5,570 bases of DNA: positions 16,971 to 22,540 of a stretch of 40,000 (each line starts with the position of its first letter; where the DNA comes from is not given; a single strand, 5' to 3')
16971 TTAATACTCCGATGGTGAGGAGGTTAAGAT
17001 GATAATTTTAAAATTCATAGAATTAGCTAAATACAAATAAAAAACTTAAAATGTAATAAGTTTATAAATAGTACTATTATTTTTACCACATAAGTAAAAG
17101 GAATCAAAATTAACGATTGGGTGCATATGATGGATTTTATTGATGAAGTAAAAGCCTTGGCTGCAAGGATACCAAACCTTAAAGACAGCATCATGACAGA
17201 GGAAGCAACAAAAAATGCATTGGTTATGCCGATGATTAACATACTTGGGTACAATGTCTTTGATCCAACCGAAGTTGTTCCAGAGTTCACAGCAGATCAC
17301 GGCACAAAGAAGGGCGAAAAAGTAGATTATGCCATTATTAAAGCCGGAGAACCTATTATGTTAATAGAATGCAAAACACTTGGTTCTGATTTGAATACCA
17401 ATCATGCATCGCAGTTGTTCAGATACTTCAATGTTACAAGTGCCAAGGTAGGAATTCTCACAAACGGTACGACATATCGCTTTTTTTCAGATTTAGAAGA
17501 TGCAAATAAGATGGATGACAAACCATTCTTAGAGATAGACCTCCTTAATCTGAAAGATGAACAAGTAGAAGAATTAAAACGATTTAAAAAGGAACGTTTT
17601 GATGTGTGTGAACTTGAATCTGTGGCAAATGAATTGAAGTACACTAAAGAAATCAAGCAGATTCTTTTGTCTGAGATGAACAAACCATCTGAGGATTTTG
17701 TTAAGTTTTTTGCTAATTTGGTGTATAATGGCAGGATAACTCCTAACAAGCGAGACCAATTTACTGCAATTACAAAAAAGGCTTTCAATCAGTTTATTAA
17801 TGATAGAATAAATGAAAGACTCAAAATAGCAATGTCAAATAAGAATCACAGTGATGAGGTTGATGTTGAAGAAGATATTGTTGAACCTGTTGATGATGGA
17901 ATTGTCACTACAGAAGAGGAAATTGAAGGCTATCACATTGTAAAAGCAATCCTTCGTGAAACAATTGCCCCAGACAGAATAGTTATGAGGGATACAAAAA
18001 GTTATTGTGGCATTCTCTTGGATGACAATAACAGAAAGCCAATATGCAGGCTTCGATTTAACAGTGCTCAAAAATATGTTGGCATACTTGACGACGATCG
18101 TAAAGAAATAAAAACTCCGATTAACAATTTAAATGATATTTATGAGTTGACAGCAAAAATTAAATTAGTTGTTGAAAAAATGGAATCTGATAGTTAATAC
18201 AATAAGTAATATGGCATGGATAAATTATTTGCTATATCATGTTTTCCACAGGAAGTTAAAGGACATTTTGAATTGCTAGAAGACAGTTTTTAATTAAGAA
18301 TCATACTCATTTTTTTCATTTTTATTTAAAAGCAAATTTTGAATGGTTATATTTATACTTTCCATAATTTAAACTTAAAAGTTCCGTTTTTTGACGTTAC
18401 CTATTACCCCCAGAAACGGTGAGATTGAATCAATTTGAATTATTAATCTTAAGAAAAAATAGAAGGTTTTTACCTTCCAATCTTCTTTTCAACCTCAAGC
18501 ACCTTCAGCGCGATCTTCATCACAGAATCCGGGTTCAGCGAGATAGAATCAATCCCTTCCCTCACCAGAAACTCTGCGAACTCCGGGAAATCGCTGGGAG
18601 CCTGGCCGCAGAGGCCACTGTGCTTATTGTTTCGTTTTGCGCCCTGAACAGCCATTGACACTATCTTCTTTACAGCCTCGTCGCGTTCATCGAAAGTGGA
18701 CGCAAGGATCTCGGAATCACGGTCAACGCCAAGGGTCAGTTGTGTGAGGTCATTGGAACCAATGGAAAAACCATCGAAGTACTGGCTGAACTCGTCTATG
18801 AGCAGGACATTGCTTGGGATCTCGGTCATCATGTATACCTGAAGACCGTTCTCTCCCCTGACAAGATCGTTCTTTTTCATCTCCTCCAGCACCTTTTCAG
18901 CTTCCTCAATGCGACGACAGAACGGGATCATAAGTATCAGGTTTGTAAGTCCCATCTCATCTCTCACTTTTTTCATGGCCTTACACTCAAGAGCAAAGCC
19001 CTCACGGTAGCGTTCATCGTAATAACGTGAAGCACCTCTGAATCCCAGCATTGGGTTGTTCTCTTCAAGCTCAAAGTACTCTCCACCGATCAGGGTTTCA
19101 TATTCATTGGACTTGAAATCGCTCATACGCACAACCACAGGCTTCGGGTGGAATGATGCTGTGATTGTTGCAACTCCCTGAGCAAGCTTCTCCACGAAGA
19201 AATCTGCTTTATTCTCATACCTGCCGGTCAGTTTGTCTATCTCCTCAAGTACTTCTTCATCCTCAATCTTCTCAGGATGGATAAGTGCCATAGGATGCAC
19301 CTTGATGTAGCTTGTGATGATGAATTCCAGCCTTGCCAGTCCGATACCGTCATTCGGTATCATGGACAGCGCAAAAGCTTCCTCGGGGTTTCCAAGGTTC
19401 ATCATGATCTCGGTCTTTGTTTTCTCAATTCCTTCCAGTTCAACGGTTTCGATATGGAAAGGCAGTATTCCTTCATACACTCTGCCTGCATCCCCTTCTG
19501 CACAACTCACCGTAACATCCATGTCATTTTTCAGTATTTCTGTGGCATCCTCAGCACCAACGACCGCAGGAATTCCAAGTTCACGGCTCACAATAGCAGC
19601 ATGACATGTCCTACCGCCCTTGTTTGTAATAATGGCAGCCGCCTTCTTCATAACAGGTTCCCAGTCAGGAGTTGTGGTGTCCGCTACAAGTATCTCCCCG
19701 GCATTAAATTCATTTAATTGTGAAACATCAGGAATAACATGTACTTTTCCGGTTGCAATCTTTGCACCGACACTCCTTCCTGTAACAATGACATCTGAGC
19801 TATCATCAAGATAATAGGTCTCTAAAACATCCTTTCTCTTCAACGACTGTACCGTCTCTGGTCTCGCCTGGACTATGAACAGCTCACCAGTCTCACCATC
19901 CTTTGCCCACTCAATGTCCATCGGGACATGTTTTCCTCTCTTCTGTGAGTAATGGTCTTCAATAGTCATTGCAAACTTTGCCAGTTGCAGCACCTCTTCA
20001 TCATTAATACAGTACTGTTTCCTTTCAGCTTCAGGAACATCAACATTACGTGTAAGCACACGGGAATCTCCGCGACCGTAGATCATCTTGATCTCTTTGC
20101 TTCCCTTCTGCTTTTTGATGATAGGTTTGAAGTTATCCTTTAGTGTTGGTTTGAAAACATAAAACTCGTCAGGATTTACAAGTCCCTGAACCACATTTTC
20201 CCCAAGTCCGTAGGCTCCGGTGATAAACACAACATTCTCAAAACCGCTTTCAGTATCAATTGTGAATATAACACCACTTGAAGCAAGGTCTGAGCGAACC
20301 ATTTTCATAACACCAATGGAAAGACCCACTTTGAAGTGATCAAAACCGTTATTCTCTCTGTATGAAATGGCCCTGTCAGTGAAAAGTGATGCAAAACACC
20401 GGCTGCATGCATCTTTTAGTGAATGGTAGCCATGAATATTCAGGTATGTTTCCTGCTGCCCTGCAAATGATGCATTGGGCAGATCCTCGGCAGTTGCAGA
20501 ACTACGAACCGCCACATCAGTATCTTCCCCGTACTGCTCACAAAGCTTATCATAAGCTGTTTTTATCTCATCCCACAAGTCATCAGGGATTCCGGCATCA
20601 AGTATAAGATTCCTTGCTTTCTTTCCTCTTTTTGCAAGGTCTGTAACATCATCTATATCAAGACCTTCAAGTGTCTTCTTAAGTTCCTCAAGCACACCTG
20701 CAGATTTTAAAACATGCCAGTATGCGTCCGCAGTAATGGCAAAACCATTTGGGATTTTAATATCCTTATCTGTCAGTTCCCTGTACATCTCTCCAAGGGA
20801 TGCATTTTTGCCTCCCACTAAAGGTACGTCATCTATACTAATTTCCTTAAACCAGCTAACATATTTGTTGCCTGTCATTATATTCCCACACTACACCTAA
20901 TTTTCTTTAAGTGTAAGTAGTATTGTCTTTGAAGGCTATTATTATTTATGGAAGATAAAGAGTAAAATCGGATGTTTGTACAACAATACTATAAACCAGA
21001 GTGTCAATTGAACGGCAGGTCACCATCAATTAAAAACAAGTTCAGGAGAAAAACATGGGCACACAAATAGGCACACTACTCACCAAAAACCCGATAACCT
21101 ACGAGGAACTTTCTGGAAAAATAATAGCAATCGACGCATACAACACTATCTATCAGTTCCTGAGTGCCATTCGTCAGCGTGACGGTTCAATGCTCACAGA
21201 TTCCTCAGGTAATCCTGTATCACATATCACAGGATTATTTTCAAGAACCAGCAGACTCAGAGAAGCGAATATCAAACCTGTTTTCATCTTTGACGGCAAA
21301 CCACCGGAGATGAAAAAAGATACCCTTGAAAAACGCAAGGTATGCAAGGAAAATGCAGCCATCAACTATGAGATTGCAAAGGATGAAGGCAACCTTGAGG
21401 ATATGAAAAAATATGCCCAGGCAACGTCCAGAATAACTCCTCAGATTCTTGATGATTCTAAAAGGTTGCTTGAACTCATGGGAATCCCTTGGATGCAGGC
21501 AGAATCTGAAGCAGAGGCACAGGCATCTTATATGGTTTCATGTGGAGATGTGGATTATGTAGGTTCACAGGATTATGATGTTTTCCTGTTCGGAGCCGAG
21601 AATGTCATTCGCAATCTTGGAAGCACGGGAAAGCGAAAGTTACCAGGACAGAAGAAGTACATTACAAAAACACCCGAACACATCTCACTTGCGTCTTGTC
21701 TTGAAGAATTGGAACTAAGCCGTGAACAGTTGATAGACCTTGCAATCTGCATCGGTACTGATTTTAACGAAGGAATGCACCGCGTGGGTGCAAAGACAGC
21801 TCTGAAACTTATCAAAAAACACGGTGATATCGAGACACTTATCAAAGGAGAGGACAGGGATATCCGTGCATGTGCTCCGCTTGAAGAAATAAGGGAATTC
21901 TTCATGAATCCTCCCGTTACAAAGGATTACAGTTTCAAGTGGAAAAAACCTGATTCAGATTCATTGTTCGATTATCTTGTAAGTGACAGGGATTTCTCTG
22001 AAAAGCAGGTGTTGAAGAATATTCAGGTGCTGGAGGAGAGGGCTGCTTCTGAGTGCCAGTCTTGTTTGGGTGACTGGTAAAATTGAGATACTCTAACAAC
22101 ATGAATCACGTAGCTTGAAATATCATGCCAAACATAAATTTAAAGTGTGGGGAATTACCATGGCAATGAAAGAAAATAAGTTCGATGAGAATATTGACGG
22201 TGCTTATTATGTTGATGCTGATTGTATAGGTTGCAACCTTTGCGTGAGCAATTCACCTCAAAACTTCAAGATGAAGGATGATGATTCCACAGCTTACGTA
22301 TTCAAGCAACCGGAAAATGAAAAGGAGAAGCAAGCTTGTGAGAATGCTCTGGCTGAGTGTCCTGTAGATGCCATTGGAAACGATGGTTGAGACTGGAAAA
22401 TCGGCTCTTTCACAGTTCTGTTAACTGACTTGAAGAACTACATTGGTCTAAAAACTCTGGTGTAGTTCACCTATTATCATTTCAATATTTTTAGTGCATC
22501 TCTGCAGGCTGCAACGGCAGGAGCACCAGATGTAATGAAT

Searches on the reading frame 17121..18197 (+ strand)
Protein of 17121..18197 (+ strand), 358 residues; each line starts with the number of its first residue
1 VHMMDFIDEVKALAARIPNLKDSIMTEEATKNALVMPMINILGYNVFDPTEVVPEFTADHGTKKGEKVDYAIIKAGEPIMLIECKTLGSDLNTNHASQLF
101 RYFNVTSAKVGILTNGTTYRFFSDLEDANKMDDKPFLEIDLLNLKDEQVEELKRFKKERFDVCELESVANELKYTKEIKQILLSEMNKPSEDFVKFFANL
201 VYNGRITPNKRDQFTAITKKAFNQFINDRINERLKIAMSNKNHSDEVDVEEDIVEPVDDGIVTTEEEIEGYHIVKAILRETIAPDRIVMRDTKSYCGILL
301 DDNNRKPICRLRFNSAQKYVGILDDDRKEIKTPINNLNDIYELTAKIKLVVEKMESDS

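Call 22: search_protein_families(library=pfam, proteins=[window:17121-18197:+], max_evalue=0.01)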
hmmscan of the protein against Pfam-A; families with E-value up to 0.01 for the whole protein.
window:17121-18197:+ (358 aa): 4 families
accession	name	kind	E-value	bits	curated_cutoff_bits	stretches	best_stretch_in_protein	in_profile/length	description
PF04313.20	HSDR_N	-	3.4e-15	56.9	25.1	1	25-129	2-197/198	Type I restriction enzyme R protein N terminus (HSDR_N)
PF13588.12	HSDR_N_2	-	5.1e-10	39.9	25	1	27-123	2-95/110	Type I restriction enzyme R protein N terminus (HSDR_N)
PF21808.2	Dynamin-like_hel_bact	-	6.6e-05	22.7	28.3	1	183-232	115-164/373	Bacterial dynamin-like protein, helical domain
PF13366.12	PDDEXK_3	-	0.0057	17.5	22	0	77-115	68-105/117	PD-(D/E)XK nuclease superfamily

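Call 23: search_protein_families(library=padloc, proteins=[window:17121-18197:+], max_evalue=0.01)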
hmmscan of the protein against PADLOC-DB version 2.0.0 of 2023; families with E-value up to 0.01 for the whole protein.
window:17121-18197:+ (358 aa): 0 families

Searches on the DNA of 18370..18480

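Call 95: search_rna_families(source=window, start=18370, end=18480, threshold=evalue, max_evalue=10, show_alignments=2)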
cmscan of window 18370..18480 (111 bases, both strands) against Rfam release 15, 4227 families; matches with E-value up to 10: 6.
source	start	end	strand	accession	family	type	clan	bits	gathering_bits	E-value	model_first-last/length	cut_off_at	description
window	18370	18470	+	RF02429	SpF14_sRNA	Gene; sRNA;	-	18.4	100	1.3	1-120/120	no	Streptococcus sRNA SpF14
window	18428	18480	-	RF02385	sau-13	Gene; sRNA;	-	14.1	55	6.4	51-104/104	5'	Staphylococcus sRNA sau-13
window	18446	18480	-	RF02058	STnc400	Gene;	-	13.9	80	1.5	91-125/125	5'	Gammaproteobacterial sRNA STnc400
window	18418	18474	+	RF00501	Rota_CRE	Cis-reg;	-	13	40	4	1-68/68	no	Rotavirus cis-acting replication element (CRE)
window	18372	18480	-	RF01464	rliA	Gene; sRNA;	-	11.3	50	2.8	63-202/224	5'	Listeria sRNA rliA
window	18370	18471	-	RF04150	MIR2655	Gene; miRNA;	-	11.1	122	8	83-189/267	3'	MIR2655 microRNA precursor family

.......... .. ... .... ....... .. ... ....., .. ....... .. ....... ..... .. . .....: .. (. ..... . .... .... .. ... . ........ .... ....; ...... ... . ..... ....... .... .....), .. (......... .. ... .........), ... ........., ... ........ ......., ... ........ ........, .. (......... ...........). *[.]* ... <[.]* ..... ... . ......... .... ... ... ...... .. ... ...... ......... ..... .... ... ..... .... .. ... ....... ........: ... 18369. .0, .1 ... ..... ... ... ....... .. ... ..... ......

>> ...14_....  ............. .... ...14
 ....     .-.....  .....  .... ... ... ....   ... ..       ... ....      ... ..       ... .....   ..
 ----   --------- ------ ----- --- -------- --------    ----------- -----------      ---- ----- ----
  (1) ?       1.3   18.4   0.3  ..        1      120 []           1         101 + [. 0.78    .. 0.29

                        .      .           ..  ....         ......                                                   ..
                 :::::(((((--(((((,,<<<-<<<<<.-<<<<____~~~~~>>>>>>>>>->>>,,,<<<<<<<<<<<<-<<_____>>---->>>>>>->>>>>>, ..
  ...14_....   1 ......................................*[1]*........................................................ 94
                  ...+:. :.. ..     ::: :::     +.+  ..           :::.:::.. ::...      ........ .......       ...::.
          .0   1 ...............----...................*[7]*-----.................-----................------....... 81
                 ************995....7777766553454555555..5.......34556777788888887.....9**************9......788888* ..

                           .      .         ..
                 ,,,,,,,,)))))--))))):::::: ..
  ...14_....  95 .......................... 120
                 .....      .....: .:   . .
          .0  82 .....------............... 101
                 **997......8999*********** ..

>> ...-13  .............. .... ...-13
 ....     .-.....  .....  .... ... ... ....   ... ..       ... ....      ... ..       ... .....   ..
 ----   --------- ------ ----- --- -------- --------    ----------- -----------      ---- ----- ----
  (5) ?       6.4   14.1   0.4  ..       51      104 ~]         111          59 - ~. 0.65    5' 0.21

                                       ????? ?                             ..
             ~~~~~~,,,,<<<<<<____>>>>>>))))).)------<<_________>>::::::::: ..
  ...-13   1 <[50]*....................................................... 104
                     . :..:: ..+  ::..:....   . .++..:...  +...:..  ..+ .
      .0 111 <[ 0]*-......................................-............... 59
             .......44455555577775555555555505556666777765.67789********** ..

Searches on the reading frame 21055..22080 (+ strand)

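Call 81: search_protein_families(library=pfam, proteins=[window:21055-22080:+], max_evalue=0.001)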
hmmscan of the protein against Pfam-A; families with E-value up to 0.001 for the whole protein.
window:21055-22080:+ (341 aa): 3 families
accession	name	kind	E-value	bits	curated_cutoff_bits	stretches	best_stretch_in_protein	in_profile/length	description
PF00867.23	XPG_I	-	3e-26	92.1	24.9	1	143-236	1-89/89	XPG I-region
PF00752.23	XPG_N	-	1.2e-20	74.3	22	1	12-99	17-99/101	XPG N-terminal domain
PF01367.25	5_3_exonuc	-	9e-05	23.3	40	1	224-267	4-49/97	5'-3' exonuclease, C-terminal SAM fold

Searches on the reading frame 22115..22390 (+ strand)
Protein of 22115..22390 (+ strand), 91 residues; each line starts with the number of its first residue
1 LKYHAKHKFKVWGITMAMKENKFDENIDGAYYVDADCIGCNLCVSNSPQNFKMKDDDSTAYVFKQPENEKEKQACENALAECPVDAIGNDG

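Call 22: search_protein_families(library=pfam, proteins=[window:22115-22390:+], max_evalue=0.01)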
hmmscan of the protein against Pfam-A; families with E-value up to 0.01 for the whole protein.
window:22115-22390:+ (91 aa): 5 families
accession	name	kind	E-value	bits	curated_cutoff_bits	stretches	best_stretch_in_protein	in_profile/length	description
PF13370.11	Fer4_13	-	2.2e-19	70.3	24.5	1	33-88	1-57/58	4Fe-4S single cluster domain of Ferredoxin I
PF13459.11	Fer4_15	-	8.1e-09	36.5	22.4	1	36-87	7-64/66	4Fe-4S single cluster domain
PF14697.11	Fer4_21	-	8.7e-05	23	35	1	32-48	36-52/59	4Fe-4S dicluster domain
PF12838.12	Fer4_7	-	0.00019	22.2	27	1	37-86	2-52/52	4Fe-4S dicluster domain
PF13187.11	Fer4_9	-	0.0028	18.1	27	0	36-87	1-52/52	4Fe-4S dicluster domain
